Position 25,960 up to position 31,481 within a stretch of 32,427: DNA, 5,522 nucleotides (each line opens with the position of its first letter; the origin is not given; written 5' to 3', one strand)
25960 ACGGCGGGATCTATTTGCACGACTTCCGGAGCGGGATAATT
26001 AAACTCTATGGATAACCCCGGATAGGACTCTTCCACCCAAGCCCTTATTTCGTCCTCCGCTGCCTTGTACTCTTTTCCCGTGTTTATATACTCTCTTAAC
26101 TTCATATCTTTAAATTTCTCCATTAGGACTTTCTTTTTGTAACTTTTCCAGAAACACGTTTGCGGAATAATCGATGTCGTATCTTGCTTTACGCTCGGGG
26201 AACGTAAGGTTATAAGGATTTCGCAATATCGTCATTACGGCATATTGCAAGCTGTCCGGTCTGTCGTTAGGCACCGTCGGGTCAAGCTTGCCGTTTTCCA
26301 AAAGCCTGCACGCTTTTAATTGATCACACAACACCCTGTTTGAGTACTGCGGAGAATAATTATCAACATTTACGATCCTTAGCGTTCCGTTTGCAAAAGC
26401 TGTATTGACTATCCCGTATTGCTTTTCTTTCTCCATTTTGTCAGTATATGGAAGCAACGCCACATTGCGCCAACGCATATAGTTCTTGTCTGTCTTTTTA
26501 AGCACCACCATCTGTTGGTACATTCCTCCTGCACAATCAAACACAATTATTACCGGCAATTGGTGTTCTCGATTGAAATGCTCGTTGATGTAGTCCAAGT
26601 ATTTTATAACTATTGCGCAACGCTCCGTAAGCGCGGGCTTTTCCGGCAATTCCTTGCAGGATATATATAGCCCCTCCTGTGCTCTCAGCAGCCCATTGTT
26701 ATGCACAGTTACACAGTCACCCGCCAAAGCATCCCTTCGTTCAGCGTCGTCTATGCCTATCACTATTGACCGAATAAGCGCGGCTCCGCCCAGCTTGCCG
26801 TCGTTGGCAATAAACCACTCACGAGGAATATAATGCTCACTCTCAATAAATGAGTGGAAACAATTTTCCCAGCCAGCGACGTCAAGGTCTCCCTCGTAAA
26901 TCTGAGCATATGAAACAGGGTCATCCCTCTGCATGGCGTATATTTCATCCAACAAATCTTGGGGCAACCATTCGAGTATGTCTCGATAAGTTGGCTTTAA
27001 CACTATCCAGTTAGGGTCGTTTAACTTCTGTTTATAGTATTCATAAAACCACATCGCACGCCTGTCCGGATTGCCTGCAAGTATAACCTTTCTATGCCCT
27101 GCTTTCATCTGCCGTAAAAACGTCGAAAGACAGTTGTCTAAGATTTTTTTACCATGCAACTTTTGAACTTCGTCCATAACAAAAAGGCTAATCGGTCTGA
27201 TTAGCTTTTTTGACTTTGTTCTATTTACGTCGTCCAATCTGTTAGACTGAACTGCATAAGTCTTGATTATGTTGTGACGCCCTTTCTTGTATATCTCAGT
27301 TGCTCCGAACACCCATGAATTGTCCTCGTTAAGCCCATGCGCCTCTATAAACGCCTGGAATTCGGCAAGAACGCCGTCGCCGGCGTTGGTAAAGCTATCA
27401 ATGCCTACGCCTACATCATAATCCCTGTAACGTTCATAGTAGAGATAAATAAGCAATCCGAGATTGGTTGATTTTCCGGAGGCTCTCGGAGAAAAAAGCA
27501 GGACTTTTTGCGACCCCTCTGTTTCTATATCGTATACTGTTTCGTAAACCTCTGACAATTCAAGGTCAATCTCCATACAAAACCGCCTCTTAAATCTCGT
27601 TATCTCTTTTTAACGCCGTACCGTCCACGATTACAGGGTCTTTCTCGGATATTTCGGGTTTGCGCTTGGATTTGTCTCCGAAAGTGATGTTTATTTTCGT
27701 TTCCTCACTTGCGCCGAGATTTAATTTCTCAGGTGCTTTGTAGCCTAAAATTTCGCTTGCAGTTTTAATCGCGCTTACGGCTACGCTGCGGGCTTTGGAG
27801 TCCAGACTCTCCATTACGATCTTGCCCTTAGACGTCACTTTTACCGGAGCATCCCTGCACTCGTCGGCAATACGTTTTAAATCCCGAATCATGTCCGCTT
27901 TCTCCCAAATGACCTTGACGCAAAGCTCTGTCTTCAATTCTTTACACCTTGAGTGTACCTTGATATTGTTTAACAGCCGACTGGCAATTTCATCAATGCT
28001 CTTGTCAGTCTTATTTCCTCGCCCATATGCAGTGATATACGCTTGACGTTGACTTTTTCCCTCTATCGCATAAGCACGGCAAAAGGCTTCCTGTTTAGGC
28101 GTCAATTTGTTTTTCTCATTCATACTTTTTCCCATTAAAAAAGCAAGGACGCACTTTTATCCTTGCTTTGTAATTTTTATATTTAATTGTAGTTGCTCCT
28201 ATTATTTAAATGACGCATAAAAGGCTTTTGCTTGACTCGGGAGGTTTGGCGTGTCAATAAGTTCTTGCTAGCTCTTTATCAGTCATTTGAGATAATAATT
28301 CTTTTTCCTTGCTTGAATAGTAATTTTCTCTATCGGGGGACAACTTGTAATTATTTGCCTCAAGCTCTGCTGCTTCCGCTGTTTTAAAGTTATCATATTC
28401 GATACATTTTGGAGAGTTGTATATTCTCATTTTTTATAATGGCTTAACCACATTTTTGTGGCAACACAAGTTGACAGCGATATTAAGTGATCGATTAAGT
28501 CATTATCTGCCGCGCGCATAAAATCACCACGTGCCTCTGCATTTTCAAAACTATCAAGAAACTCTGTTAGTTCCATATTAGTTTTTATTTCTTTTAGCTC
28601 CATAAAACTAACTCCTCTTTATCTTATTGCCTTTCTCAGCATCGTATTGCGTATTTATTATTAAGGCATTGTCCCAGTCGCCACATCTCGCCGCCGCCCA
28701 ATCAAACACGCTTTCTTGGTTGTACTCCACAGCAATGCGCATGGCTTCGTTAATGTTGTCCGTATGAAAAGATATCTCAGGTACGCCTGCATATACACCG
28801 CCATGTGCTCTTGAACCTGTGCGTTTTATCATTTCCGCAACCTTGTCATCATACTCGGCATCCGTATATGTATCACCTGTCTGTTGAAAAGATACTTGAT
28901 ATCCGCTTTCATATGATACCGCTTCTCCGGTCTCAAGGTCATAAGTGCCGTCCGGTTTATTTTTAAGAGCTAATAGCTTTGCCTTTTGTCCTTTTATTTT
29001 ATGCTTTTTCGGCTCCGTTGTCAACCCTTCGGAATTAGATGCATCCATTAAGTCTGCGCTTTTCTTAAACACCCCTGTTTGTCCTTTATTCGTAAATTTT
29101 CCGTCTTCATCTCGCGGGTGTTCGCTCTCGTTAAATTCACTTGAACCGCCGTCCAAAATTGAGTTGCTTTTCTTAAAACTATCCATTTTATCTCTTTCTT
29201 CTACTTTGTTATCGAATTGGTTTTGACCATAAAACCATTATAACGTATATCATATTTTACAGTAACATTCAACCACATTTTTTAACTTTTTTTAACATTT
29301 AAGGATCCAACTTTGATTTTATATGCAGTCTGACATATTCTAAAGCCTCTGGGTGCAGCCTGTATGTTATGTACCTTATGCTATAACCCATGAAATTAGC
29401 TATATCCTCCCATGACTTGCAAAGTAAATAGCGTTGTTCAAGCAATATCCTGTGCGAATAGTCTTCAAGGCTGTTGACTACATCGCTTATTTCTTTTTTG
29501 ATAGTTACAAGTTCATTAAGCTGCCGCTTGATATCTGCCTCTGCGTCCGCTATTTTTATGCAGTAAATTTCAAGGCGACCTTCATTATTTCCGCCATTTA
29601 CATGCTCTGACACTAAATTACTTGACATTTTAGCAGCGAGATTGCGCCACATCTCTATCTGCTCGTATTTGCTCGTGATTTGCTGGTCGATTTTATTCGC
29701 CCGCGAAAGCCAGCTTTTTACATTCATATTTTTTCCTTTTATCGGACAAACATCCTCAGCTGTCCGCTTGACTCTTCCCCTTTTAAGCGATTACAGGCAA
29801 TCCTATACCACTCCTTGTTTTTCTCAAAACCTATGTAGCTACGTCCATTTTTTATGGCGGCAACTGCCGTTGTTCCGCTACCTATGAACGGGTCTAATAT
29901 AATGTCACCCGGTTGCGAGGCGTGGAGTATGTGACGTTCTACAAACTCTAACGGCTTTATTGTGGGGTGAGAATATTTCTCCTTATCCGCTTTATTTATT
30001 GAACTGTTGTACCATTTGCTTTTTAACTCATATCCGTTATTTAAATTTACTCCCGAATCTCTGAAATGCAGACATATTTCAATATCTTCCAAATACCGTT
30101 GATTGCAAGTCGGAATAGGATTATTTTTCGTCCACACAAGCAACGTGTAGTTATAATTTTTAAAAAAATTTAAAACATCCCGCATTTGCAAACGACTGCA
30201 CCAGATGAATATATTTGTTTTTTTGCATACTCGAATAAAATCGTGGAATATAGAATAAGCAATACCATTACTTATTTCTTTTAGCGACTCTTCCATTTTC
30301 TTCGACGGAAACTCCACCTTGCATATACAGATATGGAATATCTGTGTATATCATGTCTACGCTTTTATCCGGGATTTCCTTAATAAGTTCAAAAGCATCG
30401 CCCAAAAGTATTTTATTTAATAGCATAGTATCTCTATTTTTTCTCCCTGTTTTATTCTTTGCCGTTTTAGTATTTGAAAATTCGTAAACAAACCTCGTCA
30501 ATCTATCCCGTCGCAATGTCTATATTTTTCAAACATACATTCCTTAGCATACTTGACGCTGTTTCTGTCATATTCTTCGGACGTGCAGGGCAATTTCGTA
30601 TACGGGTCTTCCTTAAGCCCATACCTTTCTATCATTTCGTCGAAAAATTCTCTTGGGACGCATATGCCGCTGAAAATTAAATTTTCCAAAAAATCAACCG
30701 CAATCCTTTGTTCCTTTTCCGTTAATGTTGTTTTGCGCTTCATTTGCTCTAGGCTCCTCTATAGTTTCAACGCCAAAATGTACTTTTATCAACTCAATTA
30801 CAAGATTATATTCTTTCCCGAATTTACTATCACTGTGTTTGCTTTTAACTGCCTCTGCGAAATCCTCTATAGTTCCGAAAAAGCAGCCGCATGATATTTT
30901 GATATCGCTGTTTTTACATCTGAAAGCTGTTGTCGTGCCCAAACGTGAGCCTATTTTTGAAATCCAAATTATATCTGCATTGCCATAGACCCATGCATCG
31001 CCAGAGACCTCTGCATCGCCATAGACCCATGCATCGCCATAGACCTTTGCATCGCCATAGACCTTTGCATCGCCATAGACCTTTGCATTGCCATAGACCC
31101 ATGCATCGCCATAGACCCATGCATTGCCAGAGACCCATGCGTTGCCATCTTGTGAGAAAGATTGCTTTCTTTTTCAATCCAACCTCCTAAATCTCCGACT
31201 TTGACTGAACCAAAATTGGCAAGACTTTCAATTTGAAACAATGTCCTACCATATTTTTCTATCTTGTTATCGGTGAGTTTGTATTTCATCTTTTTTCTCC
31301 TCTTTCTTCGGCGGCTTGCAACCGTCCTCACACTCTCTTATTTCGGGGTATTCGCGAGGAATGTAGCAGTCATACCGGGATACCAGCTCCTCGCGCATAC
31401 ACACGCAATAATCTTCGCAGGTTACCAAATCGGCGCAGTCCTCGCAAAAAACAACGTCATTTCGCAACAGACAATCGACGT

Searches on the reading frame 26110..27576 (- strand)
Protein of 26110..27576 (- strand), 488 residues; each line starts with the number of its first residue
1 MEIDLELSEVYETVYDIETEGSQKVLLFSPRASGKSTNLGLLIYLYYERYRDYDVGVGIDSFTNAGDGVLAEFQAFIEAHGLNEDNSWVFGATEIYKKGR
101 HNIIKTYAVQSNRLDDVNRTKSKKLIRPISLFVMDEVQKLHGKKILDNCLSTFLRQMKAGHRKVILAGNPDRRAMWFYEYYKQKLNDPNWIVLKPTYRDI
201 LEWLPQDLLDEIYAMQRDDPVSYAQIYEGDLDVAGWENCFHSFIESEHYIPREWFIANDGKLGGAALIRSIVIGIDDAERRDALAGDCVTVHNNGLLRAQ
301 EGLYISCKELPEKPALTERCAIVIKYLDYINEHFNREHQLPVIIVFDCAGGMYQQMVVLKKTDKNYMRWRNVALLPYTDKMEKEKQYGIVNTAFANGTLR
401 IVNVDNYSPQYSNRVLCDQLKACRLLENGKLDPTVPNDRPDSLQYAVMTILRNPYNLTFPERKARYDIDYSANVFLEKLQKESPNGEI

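Call 10: search_protein_families(library=pfam, max_evalue=0.1, proteins=[window:26110-27576:-])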
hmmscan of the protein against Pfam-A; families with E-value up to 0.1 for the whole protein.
window:26110-27576:- (488 aa): 1 family
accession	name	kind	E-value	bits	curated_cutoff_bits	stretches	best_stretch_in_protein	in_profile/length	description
PF04466.19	Terminase_3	-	2.6e-09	37.3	23.2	1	66-229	45-200/201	Phage terminase large subunit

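Call 91: find_related_loci(query=A7, collection=viral_contigs, flank=10000)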
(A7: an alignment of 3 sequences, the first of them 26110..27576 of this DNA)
Query A7 (488 aa) in viral_contigs; peptide patterns used: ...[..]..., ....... (x = any residue, [..] = any of these).
78 stretches matched a pattern; 13 encode a relative of the query (tblastn E <= 1e-3); 13 distinct loci.
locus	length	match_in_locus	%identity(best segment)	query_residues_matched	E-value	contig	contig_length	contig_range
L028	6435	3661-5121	68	3-488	0e+0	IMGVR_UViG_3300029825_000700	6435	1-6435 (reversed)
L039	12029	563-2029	64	1-488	0e+0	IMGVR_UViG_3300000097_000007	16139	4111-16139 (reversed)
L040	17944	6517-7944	64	1-480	0e+0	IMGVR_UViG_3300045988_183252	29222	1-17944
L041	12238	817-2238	64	3-480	0e+0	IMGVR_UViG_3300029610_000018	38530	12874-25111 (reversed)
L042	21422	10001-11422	64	3-480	0e+0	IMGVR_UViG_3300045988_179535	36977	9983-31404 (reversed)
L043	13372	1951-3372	64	3-480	0e+0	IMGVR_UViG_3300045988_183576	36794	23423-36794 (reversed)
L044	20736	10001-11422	63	3-480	0e+0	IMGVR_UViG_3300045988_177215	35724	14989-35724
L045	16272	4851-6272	63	3-480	0e+0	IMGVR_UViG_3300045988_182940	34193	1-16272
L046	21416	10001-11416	63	5-480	0e+0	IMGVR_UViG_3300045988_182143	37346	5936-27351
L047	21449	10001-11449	60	1-482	0e+0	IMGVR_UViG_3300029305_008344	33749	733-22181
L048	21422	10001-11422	64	3-480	0e+0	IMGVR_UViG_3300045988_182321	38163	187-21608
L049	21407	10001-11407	56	2-469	2e-178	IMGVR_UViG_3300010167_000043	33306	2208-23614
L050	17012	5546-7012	61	1-488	0e+0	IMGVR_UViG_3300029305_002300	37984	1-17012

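Call 98: search_protein_families(library=pfam, alignment_id=A8, max_evalue=0.0001)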
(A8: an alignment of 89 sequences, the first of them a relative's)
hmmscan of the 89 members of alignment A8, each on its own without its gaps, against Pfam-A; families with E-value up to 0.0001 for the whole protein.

A. member 1, L044:2280-3635:+ (451 aa): 1 family
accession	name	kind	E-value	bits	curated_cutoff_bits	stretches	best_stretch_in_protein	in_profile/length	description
PF00145.23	DNA_methylase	-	1.9e-20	74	22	1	31-371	62-321/324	C-5 cytosine-specific DNA methylase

B. families by the number of members that match (of 89 scanned): 22 families
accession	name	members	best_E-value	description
PF01507.26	PAPS_reduct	3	4.6e-14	Phosphoadenosine phosphosulfate reductase domain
PF09643.15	YopX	3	1.7e-13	YopX protein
PF00145.23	DNA_methylase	2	6e-36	C-5 cytosine-specific DNA methylase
PF15644.12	Gln_amidase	2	4.6e-12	Papain fold toxin 1, glutamine deamidase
PF13392.12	HNH_3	2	1.5e-10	HNH endonuclease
PF04404.17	ERF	1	4e-33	ERF superfamily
PF05063.20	MT-A70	1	4.8e-31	MT-A70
PF25682.1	Phage_VG64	1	2.5e-28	Mycobacterium phage VG64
PF16784.11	HNHc_6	1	3.8e-21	Putative HNHc nuclease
PF09681.16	Phage_rep_org_N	1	2.3e-15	N-terminal phage replisome organiser (Phage_rep_org_N)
PF11417.13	Inhibitor_G39P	1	3.8e-15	Loader and inhibitor of phage G40P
PF13730.12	HTH_36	1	3.8e-14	Helix-turn-helix domain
PF21825.2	crAss001_48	1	1.5e-12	crAss001_48 related protein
PF24703.2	DUF7666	1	3.3e-12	Domain of unknown function (DUF7666)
PF19808.4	DUF6291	1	1.3e-11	Family of unknown function (DUF6291)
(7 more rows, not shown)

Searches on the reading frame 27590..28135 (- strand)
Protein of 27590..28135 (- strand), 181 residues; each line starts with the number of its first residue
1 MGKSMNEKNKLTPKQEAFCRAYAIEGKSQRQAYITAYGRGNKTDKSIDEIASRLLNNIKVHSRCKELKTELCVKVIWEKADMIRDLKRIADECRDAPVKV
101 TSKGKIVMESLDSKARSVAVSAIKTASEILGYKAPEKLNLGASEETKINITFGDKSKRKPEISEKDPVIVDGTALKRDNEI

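Call 10: search_protein_families(library=pfam, max_evalue=0.1, proteins=[window:27590-28135:-])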
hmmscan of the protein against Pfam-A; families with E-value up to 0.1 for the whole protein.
window:27590-28135:- (181 aa): 1 family
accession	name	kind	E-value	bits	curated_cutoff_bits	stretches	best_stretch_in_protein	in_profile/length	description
PF03592.21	Terminase_2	-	5.7e-11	43.7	26.1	1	11-155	1-117/141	Terminase small subunit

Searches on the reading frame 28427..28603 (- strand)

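Call 10: search_protein_families(library=pfam, max_evalue=0.1, proteins=[window:28427-28603:-])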
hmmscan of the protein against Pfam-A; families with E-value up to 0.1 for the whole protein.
window:28427-28603:- (58 aa): 1 family
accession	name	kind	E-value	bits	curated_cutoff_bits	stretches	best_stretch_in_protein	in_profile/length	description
PF23774.1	TPR_GEMI5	-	0.044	13.8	33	1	30-54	46-71/209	GEMI5 TPR domain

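Call 17: search_protein_families(library=phrogs, max_evalue=0.01, proteins=[window:28427-28603:-])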
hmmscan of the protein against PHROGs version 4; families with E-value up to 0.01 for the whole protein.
window:28427-28603:- (58 aa): 0 families

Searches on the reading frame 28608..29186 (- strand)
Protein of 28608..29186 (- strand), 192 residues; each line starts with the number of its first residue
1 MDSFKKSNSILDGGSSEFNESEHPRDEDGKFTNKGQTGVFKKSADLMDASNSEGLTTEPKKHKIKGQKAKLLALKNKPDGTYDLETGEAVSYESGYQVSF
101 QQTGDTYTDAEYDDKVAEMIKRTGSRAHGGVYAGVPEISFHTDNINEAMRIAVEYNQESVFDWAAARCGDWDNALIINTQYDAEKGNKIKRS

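Call 10: search_protein_families(library=pfam, max_evalue=0.1, proteins=[window:28608-29186:-])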
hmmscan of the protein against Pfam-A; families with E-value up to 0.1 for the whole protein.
window:28608-29186:- (192 aa): 0 families

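Call 17: search_protein_families(library=phrogs, max_evalue=0.01, proteins=[window:28608-29186:-])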
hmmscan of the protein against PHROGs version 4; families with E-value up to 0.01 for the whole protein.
window:28608-29186:- (192 aa): 1 family
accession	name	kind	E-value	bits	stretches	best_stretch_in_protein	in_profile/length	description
phrog_15528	-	head and packaging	0.0094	15.3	1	16-69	653-699/794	portal protein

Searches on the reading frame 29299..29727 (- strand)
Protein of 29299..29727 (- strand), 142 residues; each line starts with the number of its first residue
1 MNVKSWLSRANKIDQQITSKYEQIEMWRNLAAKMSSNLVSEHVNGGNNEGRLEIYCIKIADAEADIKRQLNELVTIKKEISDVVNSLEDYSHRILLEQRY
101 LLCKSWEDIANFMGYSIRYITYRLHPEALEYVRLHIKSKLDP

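Call 10: search_protein_families(library=pfam, max_evalue=0.1, proteins=[window:29299-29727:-])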
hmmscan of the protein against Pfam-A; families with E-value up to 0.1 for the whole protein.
window:29299-29727:- (142 aa): 3 families
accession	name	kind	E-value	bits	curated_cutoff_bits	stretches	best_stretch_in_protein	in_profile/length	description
PF07374.17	DUF1492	-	5.6e-07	30.1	21.5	1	35-129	4-96/100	Protein of unknown function (DUF1492)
PF23735.1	KIF9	-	0.0052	17.4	31.9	1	3-95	34-124/140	Kinesin-like protein KIF9 domain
PF13949.11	ALIX_LYPXL_bnd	-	0.02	14.6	30.8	1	3-92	84-168/295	ALIX V-shaped domain binding to HIV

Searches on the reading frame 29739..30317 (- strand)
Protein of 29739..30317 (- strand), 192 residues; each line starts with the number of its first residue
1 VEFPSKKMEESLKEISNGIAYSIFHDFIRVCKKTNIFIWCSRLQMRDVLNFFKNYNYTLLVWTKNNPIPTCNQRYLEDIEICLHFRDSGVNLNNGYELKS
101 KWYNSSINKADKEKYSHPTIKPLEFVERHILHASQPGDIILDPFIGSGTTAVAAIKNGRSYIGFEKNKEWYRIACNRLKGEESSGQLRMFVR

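Call 10: search_protein_families(library=pfam, max_evalue=0.1, proteins=[window:29739-30317:-])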
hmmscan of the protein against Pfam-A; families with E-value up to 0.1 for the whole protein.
window:29739-30317:- (192 aa): 2 families
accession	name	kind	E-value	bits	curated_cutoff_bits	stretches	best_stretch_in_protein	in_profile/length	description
PF01555.25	N6_N4_Mtase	-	2.3e-29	103.4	26.7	1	21-174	33-219/221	DNA methylase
PF01170.24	UPF0020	-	0.019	15.1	22.3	1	134-172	26-64/197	RMKL-like, methyltransferase domain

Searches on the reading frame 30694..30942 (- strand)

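Call 10: search_protein_families(library=pfam, max_evalue=0.1, proteins=[window:30694-30942:-])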
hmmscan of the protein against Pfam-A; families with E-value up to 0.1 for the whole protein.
window:30694-30942:- (82 aa): 0 families

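Call 17: search_protein_families(library=phrogs, max_evalue=0.01, proteins=[window:30694-30942:-])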
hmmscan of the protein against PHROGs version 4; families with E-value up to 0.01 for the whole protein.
window:30694-30942:- (82 aa): 2 families
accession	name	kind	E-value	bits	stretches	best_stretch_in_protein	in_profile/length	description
phrog_20532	-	unknown function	2e-15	58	1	2-60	36-93/100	-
phrog_7964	-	unknown function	1.4e-08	35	1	7-55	217-263/269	-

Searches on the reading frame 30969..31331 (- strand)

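Call 11: search_protein_families(library=pfam, max_evalue=0.1, proteins=[window:30969-31331:-])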
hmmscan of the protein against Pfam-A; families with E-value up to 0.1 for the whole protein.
window:30969-31331:- (120 aa): 0 families

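Call 17: search_protein_families(library=phrogs, max_evalue=0.01, proteins=[window:30969-31331:-])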
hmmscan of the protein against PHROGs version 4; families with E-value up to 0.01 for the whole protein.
window:30969-31331:- (120 aa): 3 families
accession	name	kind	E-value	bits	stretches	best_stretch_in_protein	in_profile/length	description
phrog_5070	-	unknown function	3.7e-17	63.4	1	14-61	2-50/182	-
phrog_20149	-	unknown function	4.4e-15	56.5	1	16-60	4-49/53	-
phrog_7964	-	unknown function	9.3e-15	55.3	1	10-61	21-73/269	-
